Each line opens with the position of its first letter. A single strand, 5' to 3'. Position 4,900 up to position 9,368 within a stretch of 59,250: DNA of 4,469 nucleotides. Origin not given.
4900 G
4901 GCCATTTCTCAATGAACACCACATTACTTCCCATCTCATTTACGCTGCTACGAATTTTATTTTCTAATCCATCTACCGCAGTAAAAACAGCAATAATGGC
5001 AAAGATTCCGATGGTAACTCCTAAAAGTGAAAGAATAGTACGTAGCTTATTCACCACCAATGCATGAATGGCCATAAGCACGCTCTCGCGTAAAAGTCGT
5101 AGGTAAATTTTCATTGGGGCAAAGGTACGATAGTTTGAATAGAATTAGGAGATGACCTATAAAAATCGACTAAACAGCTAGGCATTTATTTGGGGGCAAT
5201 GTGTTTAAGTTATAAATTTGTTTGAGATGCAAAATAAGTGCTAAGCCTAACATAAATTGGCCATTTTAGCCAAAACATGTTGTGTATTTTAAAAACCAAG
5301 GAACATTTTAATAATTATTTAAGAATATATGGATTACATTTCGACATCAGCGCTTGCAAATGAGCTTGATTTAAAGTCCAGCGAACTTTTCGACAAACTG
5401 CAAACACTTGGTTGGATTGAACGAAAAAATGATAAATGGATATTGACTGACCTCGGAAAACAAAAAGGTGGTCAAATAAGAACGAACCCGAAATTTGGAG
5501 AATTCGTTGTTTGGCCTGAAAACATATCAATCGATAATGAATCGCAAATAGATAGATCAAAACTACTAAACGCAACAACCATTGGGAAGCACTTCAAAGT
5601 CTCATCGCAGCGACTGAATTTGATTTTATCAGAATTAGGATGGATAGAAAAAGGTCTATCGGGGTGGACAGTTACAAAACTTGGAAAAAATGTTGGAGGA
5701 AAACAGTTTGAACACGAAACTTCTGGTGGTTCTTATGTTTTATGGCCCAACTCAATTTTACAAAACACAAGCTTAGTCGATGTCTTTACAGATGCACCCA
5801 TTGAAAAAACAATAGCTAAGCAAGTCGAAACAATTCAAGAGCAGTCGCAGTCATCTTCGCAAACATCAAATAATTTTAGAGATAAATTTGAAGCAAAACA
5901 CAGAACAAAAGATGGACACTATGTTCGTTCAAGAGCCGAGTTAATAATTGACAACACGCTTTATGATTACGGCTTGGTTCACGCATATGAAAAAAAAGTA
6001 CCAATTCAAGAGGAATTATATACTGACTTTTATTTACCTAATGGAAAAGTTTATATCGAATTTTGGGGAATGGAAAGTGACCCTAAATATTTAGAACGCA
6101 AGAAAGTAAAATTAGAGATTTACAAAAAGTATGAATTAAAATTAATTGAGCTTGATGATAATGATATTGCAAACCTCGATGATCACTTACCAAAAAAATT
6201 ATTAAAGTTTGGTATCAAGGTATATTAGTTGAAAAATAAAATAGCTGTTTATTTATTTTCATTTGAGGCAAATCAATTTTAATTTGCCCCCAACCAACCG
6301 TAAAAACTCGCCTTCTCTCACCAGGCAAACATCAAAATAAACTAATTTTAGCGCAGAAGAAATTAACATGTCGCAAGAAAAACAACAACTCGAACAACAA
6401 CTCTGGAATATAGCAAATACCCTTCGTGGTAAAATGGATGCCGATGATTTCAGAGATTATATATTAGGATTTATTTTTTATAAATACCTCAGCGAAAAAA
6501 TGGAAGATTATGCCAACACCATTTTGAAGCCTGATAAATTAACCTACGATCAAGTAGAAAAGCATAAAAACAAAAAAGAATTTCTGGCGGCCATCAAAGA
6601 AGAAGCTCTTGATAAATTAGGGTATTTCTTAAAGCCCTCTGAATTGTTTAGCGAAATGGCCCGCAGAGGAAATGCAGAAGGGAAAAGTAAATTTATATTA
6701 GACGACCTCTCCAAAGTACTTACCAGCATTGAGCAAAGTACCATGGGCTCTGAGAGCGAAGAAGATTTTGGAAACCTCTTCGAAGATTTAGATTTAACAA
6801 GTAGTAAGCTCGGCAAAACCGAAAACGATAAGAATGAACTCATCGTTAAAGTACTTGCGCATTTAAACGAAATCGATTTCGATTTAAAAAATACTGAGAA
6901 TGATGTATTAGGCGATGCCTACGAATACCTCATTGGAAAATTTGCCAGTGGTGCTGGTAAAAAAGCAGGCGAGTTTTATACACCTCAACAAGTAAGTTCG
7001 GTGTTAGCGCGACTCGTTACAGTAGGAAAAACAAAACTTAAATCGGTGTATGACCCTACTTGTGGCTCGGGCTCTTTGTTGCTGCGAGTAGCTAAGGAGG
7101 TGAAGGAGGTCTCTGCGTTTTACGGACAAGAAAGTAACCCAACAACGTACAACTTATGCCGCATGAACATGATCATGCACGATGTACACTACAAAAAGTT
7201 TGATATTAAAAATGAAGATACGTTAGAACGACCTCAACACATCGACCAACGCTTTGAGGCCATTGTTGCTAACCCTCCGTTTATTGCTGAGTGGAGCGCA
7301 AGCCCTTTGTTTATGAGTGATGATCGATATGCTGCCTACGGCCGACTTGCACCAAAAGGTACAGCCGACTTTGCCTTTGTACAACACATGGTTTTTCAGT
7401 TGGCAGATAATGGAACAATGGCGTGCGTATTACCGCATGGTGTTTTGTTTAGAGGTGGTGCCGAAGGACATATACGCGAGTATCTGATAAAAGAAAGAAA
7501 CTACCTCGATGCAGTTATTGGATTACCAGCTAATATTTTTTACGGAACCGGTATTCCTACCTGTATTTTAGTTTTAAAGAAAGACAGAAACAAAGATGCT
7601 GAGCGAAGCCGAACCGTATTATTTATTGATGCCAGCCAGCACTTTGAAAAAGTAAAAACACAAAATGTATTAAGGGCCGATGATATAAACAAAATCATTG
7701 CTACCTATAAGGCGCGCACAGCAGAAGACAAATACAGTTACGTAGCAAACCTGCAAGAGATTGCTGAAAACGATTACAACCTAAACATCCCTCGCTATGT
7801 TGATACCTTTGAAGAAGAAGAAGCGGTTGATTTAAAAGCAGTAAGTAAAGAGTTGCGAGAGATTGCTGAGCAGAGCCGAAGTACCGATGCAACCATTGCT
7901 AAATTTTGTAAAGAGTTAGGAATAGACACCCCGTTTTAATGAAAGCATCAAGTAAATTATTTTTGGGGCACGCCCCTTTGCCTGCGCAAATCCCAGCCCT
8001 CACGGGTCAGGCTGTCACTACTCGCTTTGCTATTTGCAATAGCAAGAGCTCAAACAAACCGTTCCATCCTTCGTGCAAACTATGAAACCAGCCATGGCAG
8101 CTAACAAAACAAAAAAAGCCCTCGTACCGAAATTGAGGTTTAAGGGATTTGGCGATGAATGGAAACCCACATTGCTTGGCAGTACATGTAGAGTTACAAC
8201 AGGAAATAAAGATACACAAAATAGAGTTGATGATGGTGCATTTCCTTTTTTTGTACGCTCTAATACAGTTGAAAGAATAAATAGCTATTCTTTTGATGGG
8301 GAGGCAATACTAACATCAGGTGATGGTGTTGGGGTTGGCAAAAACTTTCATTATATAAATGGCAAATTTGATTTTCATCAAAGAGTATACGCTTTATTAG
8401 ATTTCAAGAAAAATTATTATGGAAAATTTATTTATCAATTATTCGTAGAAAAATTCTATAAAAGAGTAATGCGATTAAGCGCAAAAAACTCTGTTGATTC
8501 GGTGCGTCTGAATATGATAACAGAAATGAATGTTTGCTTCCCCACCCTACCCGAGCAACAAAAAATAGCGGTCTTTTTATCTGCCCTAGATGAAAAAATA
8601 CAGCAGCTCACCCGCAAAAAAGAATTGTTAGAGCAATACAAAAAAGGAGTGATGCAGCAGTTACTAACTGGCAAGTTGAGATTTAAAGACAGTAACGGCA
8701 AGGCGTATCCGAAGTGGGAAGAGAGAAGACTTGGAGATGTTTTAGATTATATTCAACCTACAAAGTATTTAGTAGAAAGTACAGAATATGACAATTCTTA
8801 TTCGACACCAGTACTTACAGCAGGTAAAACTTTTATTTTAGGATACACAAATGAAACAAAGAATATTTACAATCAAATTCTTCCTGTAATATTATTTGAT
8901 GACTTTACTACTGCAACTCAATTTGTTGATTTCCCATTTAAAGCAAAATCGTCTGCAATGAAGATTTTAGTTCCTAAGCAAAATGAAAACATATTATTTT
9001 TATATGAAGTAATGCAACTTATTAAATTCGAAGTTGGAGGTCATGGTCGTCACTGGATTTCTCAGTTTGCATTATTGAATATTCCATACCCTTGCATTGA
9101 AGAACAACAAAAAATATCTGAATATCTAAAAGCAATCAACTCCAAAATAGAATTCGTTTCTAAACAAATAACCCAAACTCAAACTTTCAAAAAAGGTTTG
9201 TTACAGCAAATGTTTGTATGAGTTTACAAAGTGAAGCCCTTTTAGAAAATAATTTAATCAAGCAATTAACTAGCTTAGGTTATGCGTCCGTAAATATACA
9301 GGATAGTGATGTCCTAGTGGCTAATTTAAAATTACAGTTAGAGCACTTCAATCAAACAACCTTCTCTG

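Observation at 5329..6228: Candidate undescribed defence gene: tandem winged-helix repeats fused to a PD-(D/E)XK-like nuclease, directly upstream of hsdM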

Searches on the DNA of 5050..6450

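Call 95: search_rna_families(source=window, start=5050, end=6450, threshold=evalue, max_evalue=1)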
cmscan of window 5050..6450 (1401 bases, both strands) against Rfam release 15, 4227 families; matches with E-value up to 1: 0.
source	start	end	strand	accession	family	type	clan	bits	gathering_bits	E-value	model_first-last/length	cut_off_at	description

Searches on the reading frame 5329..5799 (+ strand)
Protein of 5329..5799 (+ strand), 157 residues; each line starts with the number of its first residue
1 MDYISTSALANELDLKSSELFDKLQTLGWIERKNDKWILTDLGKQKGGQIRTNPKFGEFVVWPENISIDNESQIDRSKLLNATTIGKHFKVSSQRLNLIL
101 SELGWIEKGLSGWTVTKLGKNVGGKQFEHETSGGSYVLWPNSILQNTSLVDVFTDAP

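Call 66: predict_structure(alignment_id=A3)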
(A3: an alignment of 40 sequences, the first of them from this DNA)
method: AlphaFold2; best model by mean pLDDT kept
length: 157 residues; sequences in the alignment: 40
mean_pLDDT: 90.6   pTM: 0.53
mean pLDDT of the five models: 90.6, 89.8, 88.9, 87.4, 86.0
residues with pLDDT >= 90: 134; 70-90: 11; 50-70: 6; < 50: 6
segments of 3 or more residues with pLDDT < 50: 72-75
pLDDT, mean of each block of 10 residues (from residue 1): 92 92 94 94 95 93 84 60 96 97 96 96 94 94 94 76
secondary structure, 60 per line:
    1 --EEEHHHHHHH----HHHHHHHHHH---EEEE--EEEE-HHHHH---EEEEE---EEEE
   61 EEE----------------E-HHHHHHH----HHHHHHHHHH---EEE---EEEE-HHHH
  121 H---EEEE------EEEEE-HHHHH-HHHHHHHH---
elements in order: E3-5 H6-12 H17-26 E30-33 E36-39 H41-45 E49-53 E57-63 H82-88 H93-102 E106-108 E112-115 H117-121 E125-128 E135-139 H141-145 H147-154

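Call 68: fold_search(model_id=the predicted structure, library=pdb)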
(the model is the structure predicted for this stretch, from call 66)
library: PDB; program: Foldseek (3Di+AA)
matches with E <= 10: 657; with E <= 0.001: 0
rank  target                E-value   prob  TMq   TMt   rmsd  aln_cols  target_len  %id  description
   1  4p0y_A                1.0e-01  0.51  0.24  0.32  14.6       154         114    9  Structure of the double stranded DNA binding type IV secretion protein TraN from Enterococcus (released 2014-07-30)
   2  2x4h_A                1.3e-01  0.93  0.20  0.23   3.7        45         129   22  Crystal Structure of the hypothetical protein SSo2273 from Sulfolobus solfataricus (released 2010-07-21)
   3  3w6j_E                1.4e-01  0.16  0.20  0.19  15.8       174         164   13  Crystal structure of ScpAB core complex (released 2013-04-24)
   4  2x4h_C                1.4e-01  0.91  0.20  0.23   3.6        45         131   22  Crystal Structure of the hypothetical protein SSo2273 from Sulfolobus solfataricus (released 2010-07-21)
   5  2x4h_B                1.4e-01  0.90  0.20  0.23   3.6        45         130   22  Crystal Structure of the hypothetical protein SSo2273 from Sulfolobus solfataricus (released 2010-07-21)
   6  6y8q_D                2.1e-01  0.13  0.17  0.15  14.3       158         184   12  AbiEi antitoxin from Streptococcus agalactiae (released 2020-12-16)
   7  4pm3_B                2.5e-01  0.35  0.24  0.31  14.3       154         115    8  Structure of the double-stranded DNA binding type IV secretion protein TraN from Enterococcus (released 2014-07-30)
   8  2pex_A                3.0e-01  0.82  0.20  0.23   4.3        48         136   29  Structure of reduced C22S OhrR from Xanthamonas Campestris (released 2007-12-11)
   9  4pm3_A                3.0e-01  0.33  0.25  0.34  14.6       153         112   10  Structure of the double-stranded DNA binding type IV secretion protein TraN from Enterococcus (released 2014-07-30)
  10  5vfy_D                3.2e-01  0.14  0.20  0.27  16.9       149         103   12  Structure of an accessory protein of the pCW3 relaxosome (released 2018-04-18)
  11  2pex_B                3.4e-01  0.80  0.20  0.23   4.3        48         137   29  Structure of reduced C22S OhrR from Xanthamonas Campestris (released 2007-12-11)
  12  4pzj                  3.8e-01  0.60  0.19  0.37   3.6        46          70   22  1.60 Angstrom resolution crystal structure of a transcriptional regulator of the LysR family from Eggerthella lenta DSM  (released 2014-04-23)
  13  8zde_A                3.8e-01  0.38  0.25  0.27   7.5        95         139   12  Crystal structure of HsmR with DNA bound (released 2025-11-05)
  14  8ylg_A                4.5e-01  0.15  0.21  0.20  12.6       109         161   18  Crystal structure of Burkholderia thailandensis MftR in complex with operator DNA (released 2024-11-13)
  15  8ylg_B                5.1e-01  0.15  0.21  0.21  12.7       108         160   18  Crystal structure of Burkholderia thailandensis MftR in complex with operator DNA (released 2024-11-13)
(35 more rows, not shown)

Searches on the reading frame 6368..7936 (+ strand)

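Call 21: search_protein_families(library=pfam, proteins=[window:6368-7936:+], max_evalue=0.00001)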
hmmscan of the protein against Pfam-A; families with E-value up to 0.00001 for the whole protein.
window:6368-7936:+ (523 aa): 3 families
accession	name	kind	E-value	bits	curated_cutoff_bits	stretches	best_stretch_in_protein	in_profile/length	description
PF02384.22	N6_Mtase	-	5.8e-111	371.2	20.4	1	177-485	2-310/311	N-6 DNA Methylase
PF12161.14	HsdM_N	-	1.6e-20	74.5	24.5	1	8-165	1-134/135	HsdM N-terminal domain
PF05175.20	MTS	-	8.2e-06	26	23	0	221-312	29-115/170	Methyltransferase small domain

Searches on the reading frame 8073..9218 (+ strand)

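Call 21: search_protein_families(library=pfam, proteins=[window:8073-9218:+], max_evalue=0.00001)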
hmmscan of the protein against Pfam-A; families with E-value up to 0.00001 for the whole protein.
window:8073-9218:+ (382 aa): 1 family
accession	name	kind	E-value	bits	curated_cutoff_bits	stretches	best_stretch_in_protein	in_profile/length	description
PF01420.25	Methylase_S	-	1.8e-26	93.8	22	2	28-187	2-167/168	Type I restriction modification DNA specificity domain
